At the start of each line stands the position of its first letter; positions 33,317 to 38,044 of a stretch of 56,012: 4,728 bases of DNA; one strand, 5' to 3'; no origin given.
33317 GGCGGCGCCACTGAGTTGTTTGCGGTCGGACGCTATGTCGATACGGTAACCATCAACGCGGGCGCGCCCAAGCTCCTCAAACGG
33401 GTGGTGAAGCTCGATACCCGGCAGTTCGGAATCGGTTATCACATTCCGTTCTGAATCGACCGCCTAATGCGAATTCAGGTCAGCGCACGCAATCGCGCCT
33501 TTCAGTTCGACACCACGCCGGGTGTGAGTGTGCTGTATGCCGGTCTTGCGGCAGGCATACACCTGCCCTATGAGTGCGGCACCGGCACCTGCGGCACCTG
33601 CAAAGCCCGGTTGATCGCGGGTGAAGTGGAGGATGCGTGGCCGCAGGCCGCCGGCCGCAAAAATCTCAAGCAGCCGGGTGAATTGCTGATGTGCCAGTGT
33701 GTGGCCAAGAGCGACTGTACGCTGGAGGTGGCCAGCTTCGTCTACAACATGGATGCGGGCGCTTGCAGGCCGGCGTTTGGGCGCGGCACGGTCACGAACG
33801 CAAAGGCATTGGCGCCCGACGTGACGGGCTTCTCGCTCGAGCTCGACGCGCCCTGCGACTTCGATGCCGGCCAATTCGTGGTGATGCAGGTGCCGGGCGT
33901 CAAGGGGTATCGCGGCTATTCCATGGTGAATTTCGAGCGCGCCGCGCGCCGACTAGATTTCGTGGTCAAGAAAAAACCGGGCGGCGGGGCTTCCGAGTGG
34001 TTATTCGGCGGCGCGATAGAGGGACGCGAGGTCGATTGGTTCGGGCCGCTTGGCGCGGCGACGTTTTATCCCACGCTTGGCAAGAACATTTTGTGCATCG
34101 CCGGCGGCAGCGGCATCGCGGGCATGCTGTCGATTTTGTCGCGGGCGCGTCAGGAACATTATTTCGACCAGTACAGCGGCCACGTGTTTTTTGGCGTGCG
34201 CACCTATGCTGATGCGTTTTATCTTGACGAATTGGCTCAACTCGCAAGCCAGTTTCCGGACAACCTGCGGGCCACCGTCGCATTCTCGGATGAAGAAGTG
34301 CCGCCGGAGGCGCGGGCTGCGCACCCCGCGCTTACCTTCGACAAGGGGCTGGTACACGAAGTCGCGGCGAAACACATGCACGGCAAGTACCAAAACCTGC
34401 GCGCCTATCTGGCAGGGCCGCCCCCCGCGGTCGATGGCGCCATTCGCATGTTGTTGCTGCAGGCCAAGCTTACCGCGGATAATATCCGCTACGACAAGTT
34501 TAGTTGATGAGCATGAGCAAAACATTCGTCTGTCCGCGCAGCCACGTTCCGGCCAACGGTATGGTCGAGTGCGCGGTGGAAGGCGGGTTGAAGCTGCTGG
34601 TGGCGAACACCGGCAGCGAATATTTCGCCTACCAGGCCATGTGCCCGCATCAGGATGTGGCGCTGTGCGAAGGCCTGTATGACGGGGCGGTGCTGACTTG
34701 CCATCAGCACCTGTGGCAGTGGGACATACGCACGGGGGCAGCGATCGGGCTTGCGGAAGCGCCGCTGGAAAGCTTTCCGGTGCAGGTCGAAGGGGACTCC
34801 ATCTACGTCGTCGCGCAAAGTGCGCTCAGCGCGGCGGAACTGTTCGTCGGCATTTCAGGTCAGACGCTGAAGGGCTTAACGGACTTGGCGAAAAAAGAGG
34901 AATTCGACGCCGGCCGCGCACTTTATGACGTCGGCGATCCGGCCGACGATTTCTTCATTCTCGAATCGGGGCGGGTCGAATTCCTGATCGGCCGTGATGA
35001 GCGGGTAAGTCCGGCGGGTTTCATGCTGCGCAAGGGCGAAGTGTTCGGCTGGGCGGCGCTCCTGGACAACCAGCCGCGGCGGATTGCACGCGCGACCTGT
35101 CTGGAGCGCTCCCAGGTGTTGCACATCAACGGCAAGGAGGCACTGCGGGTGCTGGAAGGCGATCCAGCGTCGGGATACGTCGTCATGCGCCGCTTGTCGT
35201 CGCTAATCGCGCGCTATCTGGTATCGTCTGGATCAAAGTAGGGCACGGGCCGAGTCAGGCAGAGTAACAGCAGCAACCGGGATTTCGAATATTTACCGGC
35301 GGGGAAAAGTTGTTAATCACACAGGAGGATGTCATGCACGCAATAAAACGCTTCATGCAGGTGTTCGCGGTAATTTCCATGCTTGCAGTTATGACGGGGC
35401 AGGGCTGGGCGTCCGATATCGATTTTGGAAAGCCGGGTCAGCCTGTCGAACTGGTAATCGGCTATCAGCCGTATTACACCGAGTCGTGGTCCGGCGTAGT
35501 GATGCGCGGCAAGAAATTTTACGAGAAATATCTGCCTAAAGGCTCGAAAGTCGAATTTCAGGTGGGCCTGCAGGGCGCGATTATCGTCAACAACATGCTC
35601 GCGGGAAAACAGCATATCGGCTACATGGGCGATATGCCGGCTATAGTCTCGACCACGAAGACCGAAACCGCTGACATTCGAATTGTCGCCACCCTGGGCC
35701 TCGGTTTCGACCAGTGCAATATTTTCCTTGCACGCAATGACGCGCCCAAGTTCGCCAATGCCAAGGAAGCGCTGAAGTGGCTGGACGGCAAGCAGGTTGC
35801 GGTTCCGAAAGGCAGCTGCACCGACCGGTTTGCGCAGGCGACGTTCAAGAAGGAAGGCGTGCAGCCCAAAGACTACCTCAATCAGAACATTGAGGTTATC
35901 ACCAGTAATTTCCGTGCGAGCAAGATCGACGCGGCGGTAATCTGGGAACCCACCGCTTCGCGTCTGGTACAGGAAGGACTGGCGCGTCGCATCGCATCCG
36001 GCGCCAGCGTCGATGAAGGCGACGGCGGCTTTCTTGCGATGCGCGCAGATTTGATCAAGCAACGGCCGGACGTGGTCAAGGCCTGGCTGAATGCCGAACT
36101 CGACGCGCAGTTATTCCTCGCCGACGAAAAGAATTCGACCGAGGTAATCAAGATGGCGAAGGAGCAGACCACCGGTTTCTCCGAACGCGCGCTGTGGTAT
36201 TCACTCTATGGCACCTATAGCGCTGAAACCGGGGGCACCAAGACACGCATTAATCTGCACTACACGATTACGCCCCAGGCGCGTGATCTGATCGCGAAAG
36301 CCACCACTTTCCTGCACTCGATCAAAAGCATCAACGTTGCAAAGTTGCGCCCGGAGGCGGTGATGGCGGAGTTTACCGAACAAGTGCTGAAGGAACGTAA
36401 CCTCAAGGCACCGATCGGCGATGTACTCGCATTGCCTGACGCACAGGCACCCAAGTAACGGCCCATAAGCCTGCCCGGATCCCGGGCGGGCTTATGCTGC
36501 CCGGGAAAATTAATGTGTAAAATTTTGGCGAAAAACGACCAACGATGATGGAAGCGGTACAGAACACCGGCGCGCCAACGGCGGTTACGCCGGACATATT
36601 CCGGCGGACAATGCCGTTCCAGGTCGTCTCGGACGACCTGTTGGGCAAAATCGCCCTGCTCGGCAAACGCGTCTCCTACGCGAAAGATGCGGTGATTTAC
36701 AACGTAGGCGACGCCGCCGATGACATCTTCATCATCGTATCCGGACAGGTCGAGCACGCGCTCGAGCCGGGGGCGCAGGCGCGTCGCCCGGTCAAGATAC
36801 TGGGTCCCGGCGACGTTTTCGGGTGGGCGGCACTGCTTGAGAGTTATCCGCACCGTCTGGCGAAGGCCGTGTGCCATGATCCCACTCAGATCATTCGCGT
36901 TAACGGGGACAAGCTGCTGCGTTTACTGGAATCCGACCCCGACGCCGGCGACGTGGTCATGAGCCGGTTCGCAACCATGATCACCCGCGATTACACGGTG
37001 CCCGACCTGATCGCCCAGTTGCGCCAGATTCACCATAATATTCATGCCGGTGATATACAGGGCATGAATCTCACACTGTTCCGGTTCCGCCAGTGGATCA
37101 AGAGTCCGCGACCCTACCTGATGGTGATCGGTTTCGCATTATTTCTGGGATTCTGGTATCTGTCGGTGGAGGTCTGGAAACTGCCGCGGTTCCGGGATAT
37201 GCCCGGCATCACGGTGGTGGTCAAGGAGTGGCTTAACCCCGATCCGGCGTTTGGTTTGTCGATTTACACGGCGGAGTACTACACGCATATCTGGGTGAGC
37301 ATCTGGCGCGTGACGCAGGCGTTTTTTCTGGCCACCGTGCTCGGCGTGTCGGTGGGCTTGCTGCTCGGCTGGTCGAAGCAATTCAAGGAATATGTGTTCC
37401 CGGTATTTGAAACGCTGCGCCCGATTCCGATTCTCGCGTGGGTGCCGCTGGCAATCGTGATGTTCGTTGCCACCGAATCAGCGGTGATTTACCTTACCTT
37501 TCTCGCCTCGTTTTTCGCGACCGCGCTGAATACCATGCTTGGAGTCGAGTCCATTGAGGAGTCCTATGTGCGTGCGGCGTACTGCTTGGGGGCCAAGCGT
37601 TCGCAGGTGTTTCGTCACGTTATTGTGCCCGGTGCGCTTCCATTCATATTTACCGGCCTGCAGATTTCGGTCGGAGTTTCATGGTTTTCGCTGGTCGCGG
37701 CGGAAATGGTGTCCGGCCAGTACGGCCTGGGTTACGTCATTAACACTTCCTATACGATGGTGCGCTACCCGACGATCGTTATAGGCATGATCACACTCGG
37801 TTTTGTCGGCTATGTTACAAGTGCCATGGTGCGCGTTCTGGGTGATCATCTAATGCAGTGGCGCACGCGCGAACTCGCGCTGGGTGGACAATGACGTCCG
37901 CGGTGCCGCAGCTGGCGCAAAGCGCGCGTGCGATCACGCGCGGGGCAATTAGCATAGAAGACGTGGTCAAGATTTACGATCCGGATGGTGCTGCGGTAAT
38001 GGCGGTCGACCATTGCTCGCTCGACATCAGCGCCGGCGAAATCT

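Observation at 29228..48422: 19-kb sigma-54-controlled island: Rieske oxygenase, ABC importer, THF-C1 enzymes and sulfite handling; a candidate C1-organosulfonate (methanesulfonate-like) catabolic system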

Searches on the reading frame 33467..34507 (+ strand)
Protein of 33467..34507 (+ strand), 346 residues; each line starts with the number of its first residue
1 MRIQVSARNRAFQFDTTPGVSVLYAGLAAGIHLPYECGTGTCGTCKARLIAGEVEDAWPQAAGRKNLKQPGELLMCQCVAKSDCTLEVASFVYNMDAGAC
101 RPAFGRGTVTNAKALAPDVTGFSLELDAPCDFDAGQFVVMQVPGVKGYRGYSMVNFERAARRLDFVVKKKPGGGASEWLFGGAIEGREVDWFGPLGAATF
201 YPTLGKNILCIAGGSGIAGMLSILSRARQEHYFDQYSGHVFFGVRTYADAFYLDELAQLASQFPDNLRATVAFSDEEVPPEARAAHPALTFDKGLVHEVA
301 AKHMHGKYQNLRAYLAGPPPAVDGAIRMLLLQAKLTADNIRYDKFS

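Call 3: search_protein_families(library=pfam, proteins=[window:33467-34507:+])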
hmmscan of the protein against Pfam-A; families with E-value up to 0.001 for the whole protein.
window:33467-34507:+ (346 aa): 3 families
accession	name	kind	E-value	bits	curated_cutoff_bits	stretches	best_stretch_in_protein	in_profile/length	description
PF00111.32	Fer2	-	1.8e-13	50.7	21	1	12-81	8-77/77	2Fe-2S iron-sulfur cluster binding domain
PF00970.30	FAD_binding_6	-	2.8e-09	37.6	21.1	1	108-198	3-97/99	Oxidoreductase FAD-binding domain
PF00175.26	NAD_binding_1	-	3.1e-09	37.9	22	1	211-321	2-103/109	Oxidoreductase NAD-binding domain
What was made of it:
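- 33467..34507 (+): MsmD-like NADH:ferredoxin reductase (plant-type 2Fe-2S, FAD, NAD). Fer2, FAD_binding_6 and NAD_binding_1 domains (call 3).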

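Call 5: search_protein_families(library=ncbifam, proteins=[window:33467-34507:+], max_evalue=0.00001)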
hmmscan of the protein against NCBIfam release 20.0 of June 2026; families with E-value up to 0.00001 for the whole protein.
window:33467-34507:+ (346 aa): 20 families
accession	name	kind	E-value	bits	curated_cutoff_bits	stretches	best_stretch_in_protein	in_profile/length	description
NF040810.1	BenC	equivalog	1.3e-41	142.9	430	1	18-346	19-331/333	benzoate 1,2-dioxygenase electron transfer component BenC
NF045803.1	MethMoxFADbindMmoC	equivalog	1.4e-41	142.4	500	1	9-345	11-340/343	aromatic/alkene monooxygenase hydroxylase FAD-binding subunit MmoC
NF008822.0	PRK11872.1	equivalog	2.9e-32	112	402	1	22-345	25-335/341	anthranilate 1,2-dioxygenase electron transfer component AntC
TIGR02160.1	PA_CoA_Oxy5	hypoth_equivalog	9.4e-23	80.6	420.8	2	125-345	26-241/352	1,2-phenylacetyl-CoA epoxidase subunit PaaE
NF058606.1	GlBtMonoRdsGbcB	equivalog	1.4e-18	67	500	2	116-273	25-183/362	glycine betaine monooxygenase reductase subunit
NF004317.0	PRK05713.1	equivalog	7.4e-17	61.6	338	1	16-268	13-252/312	iron-sulfur-binding ferredoxin reductase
TIGR01941.1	nqrF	equivalog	2.9e-16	59.4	295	2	169-345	236-403/405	NADH:ubiquinone reductase (Na(+)-transporting) subunit F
NF007964.0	PRK10684.1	equivalog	5.7e-15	55.1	383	1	113-272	18-175/333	NADH oxidoreductase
NF009805.0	PRK13289.1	equivalog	2e-13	50.1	432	1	130-345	183-392/399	NO-inducible flavohemoprotein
NF005963.0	PRK08051.1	equivalog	3.6e-10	39.6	230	1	108-340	7-225/233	NAD(P)H-flavin reductase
NF045929.1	FNRPetHCyano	equivalog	9.6e-10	37.8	600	1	185-278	234-335/411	ferredoxin--NADP reductase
NF006220.0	PRK08345.1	subfamily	1.4e-09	37.7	395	1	125-340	36-246/294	cytochrome-c3 hydrogenase subunit gamma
NF052252.1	flav_redu_LuxG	exception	1.9e-09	37.1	340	1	108-343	4-227/232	flavin mononucleotide reductase LuxG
NF058510.1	bifunc_CpcD_PetH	exception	2.1e-09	36.6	635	1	185-278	230-329/405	bifunctional rod-capping linker CpcD/ferredoxin--NADP reductase PetH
NF007985.1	PRK10713.1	equivalog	2.2e-08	33.6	75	1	22-87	19-80/81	class I ribonucleotide reductase maintenance protein YfaE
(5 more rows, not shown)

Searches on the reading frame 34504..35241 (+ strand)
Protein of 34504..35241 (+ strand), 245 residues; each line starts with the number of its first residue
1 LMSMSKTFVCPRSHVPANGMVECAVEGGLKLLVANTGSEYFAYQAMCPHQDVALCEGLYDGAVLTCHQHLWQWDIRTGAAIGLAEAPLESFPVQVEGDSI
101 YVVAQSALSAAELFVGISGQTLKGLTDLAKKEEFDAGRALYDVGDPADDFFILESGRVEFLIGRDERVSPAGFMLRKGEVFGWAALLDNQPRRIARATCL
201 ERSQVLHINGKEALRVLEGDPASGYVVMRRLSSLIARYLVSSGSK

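Call 3: search_protein_families(library=pfam, proteins=[window:34504-35241:+])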
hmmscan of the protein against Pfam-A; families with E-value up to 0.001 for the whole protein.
window:34504-35241:+ (245 aa): 3 families
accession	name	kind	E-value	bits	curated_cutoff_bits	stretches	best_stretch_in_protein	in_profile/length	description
PF00027.35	cNMP_binding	-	1.3e-14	54.3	27.5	1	132-218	2-87/89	Cyclic nucleotide-binding domain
PF00355.32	Rieske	-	2.9e-12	46.8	20.3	1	7-91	3-87/88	Rieske [2Fe-2S] domain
PF13806.12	Rieske_2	-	0.00012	22.4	27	1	9-102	5-103/104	Rieske-like [2Fe-2S] domain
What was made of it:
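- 34504..35241 (+): MsmC-like Rieske ferredoxin fused to a C-terminal atypical cNMP-binding-like domain. Rieske domain at residues 7-91 and cNMP_binding at 132-218 (call 3).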

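Call 5: search_protein_families(library=ncbifam, proteins=[window:34504-35241:+], max_evalue=0.00001)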
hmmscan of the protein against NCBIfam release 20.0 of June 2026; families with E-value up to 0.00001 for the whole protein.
window:34504-35241:+ (245 aa): 7 families
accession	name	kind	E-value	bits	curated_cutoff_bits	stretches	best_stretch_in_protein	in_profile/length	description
NF007422.0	PRK09965.1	equivalog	4.2e-15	55.7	113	1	5-104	2-100/106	bifunctional 3-phenylpropionate/cinnamic acid dioxygenase ferredoxin subunit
NF042948.2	3PPDioc_HcaC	equivalog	1.5e-10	41.3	150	1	4-103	1-101/105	3-phenylpropionate/cinnamic acid dioxygenase ferredoxin subunit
NF041683.1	ant_diox_AndAb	equivalog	1.9e-08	34.4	150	1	22-102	17-98/100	anthranilate 1,2-dioxygenase ferredoxin subunit AndAb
TIGR02377.1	MocE_fam_FeS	subfamily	3.5e-08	33.4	136.15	1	36-102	32-99/101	MocE family 2Fe-2S type ferredoxin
NF006901.0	PRK09392.1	equivalog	6.9e-08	32.1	211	1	107-234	8-133/236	transcriptional activator FtrB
TIGR02378.1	nirD_assim_sml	equivalog_domain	1.1e-07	32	74.65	1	6-103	2-104/105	nitrite reductase small subunit NirD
NF041163.2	encap_f2b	equivalog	1.8e-06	27.4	400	1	95-219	61-185/450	family 2B encapsulin nanocompartment shell protein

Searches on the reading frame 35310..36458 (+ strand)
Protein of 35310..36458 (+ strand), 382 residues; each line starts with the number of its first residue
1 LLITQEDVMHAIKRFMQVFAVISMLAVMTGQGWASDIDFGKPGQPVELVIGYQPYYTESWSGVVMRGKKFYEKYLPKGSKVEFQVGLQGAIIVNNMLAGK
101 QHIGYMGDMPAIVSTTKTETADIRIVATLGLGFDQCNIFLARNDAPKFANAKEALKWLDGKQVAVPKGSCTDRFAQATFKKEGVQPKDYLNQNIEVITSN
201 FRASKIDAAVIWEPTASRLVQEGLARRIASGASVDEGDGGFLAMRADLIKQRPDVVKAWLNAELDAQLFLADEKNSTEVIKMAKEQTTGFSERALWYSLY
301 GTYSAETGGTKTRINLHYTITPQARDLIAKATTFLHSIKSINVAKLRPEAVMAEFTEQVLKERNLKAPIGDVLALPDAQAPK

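Call 3: search_protein_families(library=pfam, proteins=[window:35310-36458:+])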
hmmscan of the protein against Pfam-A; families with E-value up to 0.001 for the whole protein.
window:35310-36458:+ (382 aa): 2 families
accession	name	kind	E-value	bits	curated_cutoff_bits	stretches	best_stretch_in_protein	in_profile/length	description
PF13379.11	NMT1_2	-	3.1e-14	53.8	24.7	1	44-282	4-250/252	NMT1-like family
PF09084.16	NMT1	-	1.2e-06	29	20.5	1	80-267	22-206/216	NMT1/THI5 like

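Call 5: search_protein_families(library=ncbifam, proteins=[window:35310-36458:+], max_evalue=0.00001)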
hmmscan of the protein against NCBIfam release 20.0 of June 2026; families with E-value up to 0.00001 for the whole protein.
window:35310-36458:+ (382 aa): 6 families
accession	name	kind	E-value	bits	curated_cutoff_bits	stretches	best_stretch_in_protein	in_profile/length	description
TIGR01728.1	SsuA_fam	subfamily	2.9e-30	105.5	163.5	1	48-280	1-226/290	aliphatic sulfonate ABC transporter substrate-binding protein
NF008588.0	PRK11553.1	subfamily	4.4e-12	45.6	299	1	36-276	17-247/319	aliphatic sulfonate ABC transporter substrate-binding protein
TIGR01729.1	taurine_ABC_bnd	equivalog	4.7e-11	42.7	304.25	1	87-284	35-232/300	taurine ABC transporter substrate-binding protein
NF008553.0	PRK11480.1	equivalog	3.6e-10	39.5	490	1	77-268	49-233/320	taurine ABC transporter substrate-binding protein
TIGR01096.1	3A0103s03R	subfamily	1.2e-06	28.2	256.35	1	149-211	120-179/250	lysine/arginine/ornithine ABC transporter substrate-binding protein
NF011586.0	PRK15010.1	equivalog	6.1e-06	26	440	1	145-218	118-189/260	lysine/arginine/ornithine ABC transporter substrate-binding protein ArgT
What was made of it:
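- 35310..36458 (+): MsmE-like periplasmic substrate-binding protein. NMT1_2 domain; below the cutoff of the SsuA family model (calls 3, 5).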

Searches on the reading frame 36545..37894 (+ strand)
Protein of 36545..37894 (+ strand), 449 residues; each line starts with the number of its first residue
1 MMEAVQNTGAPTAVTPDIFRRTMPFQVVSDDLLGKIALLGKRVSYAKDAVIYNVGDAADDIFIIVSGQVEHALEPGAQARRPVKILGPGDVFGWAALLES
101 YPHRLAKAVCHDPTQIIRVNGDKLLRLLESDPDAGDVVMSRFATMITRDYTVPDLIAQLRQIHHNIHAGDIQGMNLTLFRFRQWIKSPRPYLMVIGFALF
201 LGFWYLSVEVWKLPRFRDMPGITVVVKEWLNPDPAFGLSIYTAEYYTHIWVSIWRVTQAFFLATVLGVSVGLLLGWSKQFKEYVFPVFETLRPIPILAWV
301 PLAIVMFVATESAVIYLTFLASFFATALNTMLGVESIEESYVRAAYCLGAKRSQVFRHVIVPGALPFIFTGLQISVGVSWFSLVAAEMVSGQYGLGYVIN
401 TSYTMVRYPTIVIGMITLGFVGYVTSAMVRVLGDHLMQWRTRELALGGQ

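Call 3: search_protein_families(library=pfam, proteins=[window:36545-37894:+])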
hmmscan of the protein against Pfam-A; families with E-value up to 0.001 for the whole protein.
window:36545-37894:+ (449 aa): 2 families
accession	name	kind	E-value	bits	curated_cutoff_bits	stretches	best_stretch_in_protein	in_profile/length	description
PF00528.27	BPD_transp_1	-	5.4e-24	85.4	26.4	1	267-436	1-178/184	Binding-protein-dependent transport system inner membrane component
PF00027.35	cNMP_binding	-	1.1e-14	54.6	27.5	1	43-131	2-89/89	Cyclic nucleotide-binding domain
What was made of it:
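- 36545..37894 (+): MsmF-like permease with an N-terminal atypical cNMP-binding-like domain. cNMP_binding at residues 43-131 and BPD_transp_1 at 267-436 (call 3).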

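Call 5: search_protein_families(library=ncbifam, proteins=[window:36545-37894:+], max_evalue=0.00001)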
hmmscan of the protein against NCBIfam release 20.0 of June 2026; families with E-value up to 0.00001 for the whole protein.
window:36545-37894:+ (449 aa): 9 families
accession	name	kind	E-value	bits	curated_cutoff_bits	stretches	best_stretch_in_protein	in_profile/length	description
NF040733.1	ABC_perm_U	equivalog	5.7e-45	153.7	295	1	236-441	45-250/251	ABC transporter permease subunit SaoP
TIGR01183.1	ntrB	equivalog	7e-41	140.1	209.05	1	246-430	16-200/202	nitrate ABC transporter permease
NF007545.0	PRK10160.1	equivalog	2.6e-39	135.3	342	1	240-440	71-271/275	taurine ABC transporter permease TauC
NF008470.0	PRK11365.1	equivalog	7e-28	97.8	347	1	184-440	8-253/263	aliphatic sulfonate ABC transporter permease SsuC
TIGR03416.1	ABC_choXWV_perm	equivalog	3.8e-14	52.8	363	1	239-406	78-244/267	choline ABC transporter permease subunit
NF008196.0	PRK10952.1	equivalog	7.6e-09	34.8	439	1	251-429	148-320/356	glycine betaine/L-proline ABC transporter permease ProW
NF041163.2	encap_f2b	equivalog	7.2e-08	32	400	1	5-136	59-191/450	family 2B encapsulin nanocompartment shell protein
NF043080.1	MMSYN1_0166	equivalog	2.2e-07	30.1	370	1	224-401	73-262/307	oligopeptide ABC transporter permease OppC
TIGR01581.1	Mo_ABC_porter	hypoth_equivalog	1.9e-06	27.5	210.3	0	296-374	88-166/225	ABC transporter permease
